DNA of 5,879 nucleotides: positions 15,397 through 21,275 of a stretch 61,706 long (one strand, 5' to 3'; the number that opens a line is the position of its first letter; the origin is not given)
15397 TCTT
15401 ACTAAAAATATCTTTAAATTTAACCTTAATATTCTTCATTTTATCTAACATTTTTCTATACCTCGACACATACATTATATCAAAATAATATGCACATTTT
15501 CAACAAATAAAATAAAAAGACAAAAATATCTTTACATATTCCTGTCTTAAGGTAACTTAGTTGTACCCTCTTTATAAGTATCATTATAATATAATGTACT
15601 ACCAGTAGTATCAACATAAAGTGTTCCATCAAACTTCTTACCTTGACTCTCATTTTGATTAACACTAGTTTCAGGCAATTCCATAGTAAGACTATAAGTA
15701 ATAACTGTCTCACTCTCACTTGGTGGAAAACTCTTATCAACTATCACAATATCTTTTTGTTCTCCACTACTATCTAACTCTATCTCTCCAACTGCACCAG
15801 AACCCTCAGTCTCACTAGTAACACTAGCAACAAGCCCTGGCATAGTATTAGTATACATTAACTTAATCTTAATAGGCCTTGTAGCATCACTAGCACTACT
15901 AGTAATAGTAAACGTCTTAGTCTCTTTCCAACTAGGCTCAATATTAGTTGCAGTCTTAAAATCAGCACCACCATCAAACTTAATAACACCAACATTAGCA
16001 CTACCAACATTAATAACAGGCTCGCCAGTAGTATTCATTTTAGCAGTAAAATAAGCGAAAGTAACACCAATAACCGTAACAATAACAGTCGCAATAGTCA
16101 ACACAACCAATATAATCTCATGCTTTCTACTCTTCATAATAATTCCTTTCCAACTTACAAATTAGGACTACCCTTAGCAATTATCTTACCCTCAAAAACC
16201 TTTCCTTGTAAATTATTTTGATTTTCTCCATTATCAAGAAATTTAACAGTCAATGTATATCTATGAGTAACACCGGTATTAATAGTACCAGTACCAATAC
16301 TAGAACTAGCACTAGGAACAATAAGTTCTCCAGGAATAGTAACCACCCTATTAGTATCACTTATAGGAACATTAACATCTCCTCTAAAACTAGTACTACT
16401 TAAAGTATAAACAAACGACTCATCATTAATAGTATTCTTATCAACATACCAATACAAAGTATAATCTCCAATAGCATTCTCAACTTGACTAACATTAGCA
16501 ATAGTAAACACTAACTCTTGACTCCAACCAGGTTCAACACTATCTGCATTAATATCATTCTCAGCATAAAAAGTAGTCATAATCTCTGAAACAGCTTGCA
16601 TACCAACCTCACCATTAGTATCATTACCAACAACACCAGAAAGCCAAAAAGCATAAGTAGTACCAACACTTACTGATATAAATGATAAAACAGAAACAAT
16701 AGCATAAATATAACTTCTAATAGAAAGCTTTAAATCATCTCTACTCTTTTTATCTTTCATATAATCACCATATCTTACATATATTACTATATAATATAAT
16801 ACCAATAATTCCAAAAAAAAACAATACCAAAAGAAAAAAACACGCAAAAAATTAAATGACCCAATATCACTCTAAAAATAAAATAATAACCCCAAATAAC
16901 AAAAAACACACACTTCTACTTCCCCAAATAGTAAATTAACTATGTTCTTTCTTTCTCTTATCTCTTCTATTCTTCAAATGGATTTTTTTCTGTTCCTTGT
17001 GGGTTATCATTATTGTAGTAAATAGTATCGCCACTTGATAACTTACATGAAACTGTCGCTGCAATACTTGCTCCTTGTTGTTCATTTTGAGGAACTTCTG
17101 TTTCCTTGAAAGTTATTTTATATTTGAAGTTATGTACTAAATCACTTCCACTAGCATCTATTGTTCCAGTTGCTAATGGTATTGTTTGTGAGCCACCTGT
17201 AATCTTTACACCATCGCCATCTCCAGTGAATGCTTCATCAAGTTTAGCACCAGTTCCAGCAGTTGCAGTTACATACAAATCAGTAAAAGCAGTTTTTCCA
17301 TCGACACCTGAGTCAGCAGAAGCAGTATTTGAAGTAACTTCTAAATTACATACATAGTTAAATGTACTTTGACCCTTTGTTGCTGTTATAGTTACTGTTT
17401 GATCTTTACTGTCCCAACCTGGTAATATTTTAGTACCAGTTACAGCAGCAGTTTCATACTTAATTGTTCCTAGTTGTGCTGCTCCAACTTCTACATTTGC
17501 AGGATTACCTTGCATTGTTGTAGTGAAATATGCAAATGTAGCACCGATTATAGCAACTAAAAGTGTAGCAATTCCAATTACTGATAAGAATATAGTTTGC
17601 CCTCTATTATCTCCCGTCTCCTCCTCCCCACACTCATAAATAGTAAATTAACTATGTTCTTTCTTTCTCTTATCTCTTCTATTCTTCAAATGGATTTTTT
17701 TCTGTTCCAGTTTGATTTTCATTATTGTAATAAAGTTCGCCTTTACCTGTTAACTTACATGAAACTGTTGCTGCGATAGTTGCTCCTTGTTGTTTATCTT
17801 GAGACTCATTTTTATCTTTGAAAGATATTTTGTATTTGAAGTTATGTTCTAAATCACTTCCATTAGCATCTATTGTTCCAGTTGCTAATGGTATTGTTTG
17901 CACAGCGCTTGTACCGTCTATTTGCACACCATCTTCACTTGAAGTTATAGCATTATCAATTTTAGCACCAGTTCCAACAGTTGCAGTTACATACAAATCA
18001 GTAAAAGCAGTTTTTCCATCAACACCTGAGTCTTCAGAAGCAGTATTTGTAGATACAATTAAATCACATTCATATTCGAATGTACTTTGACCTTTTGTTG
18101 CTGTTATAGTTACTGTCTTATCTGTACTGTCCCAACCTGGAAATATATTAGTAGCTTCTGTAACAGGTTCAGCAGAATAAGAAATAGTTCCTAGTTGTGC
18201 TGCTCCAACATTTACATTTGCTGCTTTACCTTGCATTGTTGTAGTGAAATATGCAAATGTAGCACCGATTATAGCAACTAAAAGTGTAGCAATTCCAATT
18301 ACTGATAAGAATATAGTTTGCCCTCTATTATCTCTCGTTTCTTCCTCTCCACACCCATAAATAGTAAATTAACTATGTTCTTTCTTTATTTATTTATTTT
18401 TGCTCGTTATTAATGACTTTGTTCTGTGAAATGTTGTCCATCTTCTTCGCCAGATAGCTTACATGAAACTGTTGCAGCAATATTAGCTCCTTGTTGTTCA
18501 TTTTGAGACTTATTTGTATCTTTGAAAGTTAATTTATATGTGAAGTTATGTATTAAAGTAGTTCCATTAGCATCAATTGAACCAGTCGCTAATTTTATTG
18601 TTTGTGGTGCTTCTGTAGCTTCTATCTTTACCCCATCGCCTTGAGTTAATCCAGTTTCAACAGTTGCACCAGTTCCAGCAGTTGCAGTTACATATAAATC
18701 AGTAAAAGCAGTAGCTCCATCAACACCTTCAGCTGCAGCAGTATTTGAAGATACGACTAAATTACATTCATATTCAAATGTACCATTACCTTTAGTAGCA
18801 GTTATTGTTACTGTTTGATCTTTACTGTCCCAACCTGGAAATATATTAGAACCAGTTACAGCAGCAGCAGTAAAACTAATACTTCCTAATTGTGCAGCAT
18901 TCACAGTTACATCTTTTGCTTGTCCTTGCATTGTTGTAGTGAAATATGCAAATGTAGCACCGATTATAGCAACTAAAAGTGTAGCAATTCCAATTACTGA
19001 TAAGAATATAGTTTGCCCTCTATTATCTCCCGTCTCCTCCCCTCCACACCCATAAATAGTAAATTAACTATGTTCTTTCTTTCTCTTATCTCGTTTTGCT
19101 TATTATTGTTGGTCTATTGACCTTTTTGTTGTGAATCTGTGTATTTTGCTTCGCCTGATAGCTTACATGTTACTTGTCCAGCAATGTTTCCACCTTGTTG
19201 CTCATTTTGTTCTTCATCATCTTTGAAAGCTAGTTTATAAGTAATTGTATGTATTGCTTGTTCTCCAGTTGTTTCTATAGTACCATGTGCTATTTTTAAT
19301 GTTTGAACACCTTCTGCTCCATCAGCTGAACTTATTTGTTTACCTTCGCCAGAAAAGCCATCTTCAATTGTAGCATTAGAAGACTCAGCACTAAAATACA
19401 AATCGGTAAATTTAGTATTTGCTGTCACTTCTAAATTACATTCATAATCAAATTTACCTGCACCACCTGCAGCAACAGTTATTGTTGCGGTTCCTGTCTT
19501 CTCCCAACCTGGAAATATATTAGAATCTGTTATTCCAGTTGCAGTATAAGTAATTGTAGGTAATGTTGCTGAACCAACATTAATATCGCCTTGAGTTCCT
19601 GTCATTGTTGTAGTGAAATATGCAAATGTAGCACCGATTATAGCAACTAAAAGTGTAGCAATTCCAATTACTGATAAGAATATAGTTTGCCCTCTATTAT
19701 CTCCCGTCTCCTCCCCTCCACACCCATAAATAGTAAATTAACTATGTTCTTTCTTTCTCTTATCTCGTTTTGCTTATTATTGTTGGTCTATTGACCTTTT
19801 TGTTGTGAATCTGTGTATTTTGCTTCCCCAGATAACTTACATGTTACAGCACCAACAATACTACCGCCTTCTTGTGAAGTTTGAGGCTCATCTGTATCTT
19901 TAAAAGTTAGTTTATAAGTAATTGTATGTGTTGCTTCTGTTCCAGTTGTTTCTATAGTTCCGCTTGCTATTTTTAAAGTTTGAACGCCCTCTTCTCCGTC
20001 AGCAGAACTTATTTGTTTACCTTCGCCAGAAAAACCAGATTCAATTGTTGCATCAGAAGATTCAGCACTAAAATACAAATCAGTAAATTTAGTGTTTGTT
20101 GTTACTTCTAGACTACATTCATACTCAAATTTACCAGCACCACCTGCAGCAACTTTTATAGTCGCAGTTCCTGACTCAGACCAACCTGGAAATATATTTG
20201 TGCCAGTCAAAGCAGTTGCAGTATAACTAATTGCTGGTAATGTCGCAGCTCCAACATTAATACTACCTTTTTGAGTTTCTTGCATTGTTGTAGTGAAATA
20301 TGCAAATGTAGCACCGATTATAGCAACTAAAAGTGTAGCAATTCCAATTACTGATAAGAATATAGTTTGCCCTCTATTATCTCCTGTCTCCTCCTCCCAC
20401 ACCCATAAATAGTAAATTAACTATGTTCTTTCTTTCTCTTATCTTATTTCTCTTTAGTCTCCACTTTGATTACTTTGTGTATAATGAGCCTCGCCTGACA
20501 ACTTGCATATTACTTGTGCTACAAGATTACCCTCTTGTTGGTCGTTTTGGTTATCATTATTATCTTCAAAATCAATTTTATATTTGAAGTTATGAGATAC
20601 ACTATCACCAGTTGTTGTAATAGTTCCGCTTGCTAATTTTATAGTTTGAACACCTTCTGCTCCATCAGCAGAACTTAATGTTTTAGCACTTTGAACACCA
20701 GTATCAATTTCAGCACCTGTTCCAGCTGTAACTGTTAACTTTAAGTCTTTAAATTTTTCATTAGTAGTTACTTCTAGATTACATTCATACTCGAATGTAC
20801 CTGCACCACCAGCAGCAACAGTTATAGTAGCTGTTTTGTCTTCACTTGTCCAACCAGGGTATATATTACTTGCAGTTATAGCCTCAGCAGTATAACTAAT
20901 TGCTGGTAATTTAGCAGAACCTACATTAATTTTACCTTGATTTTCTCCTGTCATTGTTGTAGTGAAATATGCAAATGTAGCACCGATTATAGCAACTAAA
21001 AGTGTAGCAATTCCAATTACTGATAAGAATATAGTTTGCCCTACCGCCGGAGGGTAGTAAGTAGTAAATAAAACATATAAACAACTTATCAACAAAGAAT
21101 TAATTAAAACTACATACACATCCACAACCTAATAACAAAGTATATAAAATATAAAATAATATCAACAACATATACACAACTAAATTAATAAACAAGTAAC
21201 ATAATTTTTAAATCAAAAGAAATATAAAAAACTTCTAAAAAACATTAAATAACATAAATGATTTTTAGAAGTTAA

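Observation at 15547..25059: Ten-gene locus built on one beta-sandwich module with TasA/camelysin-type (SipW-dependent-like) signals, but no signal peptidase in the window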

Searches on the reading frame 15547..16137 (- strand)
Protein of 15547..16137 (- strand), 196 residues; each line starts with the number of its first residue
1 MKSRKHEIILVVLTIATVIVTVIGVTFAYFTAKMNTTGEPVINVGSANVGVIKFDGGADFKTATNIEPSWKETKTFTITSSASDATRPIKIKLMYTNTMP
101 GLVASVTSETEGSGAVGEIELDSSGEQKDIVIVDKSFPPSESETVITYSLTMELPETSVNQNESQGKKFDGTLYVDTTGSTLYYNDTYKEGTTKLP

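Call 3: search_protein_families(library=ncbifam, proteins=[window:15547-16137:-], max_evalue=1)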
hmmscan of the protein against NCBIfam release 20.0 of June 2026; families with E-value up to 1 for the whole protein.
window:15547-16137:- (196 aa): 2 families
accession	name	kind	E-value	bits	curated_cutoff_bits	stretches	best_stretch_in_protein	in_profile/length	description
TIGR04088.1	cognate_SipW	domain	0.0017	18.5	19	1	13-38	2-27/34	SipW-dependent-type signal peptide-containing protein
NF007044.0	PRK09497.1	equivalog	0.027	14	348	1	11-41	70-100/285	spermidine/putrescine ABC transporter permease PotB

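Call 4: search_protein_families(library=pfam, proteins=[window:15547-16137:-], max_evalue=1)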
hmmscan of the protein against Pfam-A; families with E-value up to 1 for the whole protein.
window:15547-16137:- (196 aa): 4 families
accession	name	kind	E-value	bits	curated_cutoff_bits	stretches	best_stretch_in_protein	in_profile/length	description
PF20096.4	DUF6486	-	0.035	14.2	22.7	1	8-26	9-27/31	Family of unknown function (DUF6486)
PF18435.7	EstA_Ig_like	-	0.058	13.9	26.7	1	64-136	24-91/120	Esterase Ig-like N-terminal domain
PF09167.16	DUF1942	-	0.12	12.9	22.4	0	154-180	80-106/123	Domain of unknown function (DUF1942)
PF00168.36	C2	-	0.19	12.4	22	1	54-98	30-75/104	C2 domain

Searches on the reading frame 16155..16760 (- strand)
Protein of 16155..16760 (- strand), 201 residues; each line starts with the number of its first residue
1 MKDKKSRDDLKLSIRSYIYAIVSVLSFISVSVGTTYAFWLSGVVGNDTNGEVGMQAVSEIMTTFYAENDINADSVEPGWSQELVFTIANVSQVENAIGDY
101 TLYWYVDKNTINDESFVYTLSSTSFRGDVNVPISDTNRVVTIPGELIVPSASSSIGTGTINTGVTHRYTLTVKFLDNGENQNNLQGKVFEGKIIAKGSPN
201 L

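Call 3: search_protein_families(library=ncbifam, proteins=[window:16155-16760:-], max_evalue=1)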
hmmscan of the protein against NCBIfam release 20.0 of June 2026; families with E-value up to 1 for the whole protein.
window:16155-16760:- (201 aa): 0 families

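Call 4: search_protein_families(library=pfam, proteins=[window:16155-16760:-], max_evalue=1)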
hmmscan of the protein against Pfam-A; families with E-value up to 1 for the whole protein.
window:16155-16760:- (201 aa): 2 families
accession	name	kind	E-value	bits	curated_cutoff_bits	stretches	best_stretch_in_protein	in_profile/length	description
PF12389.13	Peptidase_M73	-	0.021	15.1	22.5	1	158-188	150-180/196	Camelysin metallo-endopeptidase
PF24134.1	DUF7401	-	0.058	14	27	1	55-105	56-105/116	Domain of unknown function (DUF7401)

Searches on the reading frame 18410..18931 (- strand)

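Call 3: search_protein_families(library=ncbifam, proteins=[window:18410-18931:-], max_evalue=1)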
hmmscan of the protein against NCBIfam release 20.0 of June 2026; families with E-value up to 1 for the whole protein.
window:18410-18931:- (173 aa): 0 families

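Call 4: search_protein_families(library=pfam, proteins=[window:18410-18931:-], max_evalue=1)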
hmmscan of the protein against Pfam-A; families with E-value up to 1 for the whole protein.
window:18410-18931:- (173 aa): 2 families
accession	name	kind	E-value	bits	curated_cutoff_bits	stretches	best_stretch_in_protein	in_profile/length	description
PF13573.12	SprB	-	0.098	12.8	28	0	40-54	16-30/37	SprB repeat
PF16573.10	CLP1_N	-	0.15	12.7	22.3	1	105-135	12-43/92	N-terminal beta-sandwich domain of polyadenylation factor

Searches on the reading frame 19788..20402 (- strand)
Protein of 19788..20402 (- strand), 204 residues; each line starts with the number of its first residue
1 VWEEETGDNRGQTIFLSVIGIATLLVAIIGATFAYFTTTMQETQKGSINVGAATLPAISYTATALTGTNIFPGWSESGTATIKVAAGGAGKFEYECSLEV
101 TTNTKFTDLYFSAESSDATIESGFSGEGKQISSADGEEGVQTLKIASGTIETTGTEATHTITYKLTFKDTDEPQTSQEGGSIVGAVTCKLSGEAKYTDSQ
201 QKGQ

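Call 3: search_protein_families(library=ncbifam, proteins=[window:19788-20402:-], max_evalue=1)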
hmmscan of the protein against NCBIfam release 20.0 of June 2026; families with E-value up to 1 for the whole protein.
window:19788-20402:- (204 aa): 1 family
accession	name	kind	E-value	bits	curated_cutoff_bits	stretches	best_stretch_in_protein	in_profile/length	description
TIGR04088.1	cognate_SipW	domain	0.013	15.7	19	1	19-37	2-20/34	SipW-dependent-type signal peptide-containing protein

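Call 4: search_protein_families(library=pfam, proteins=[window:19788-20402:-], max_evalue=1)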
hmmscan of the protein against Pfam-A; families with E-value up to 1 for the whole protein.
window:19788-20402:- (204 aa): 3 families
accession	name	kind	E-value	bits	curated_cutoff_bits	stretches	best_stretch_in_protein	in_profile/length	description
PF19354.4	DUF5931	-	0.064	13.5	27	1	22-86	75-133/175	Family of unknown function (DUF5931)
PF16573.10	CLP1_N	-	0.15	12.6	22.3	1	142-166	19-43/92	N-terminal beta-sandwich domain of polyadenylation factor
PF21601.3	GldM_2nd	-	0.33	11.9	24.4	0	76-112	54-91/98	GldM second domain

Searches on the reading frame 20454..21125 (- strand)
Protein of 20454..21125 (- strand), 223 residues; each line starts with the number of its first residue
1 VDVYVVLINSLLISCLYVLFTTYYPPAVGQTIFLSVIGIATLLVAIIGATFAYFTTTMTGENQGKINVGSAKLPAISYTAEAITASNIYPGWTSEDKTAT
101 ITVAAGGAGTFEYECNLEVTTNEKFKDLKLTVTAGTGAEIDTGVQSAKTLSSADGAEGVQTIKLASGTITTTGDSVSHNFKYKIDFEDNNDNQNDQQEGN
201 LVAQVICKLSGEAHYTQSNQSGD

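Call 3: search_protein_families(library=ncbifam, proteins=[window:20454-21125:-], max_evalue=1)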
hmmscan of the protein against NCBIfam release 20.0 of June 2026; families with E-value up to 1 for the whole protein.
window:20454-21125:- (223 aa): 1 family
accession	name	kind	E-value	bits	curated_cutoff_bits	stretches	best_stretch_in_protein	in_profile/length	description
TIGR04088.1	cognate_SipW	domain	0.016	15.4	19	1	37-62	2-27/34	SipW-dependent-type signal peptide-containing protein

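Call 4: search_protein_families(library=pfam, proteins=[window:20454-21125:-], max_evalue=1)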
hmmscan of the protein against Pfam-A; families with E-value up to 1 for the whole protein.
window:20454-21125:- (223 aa): 1 family
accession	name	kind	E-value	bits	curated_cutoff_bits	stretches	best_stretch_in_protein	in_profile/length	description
PF19410.4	DUF5980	-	0.095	13.6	27.1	1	51-103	11-60/97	Family of unknown function (DUF5980)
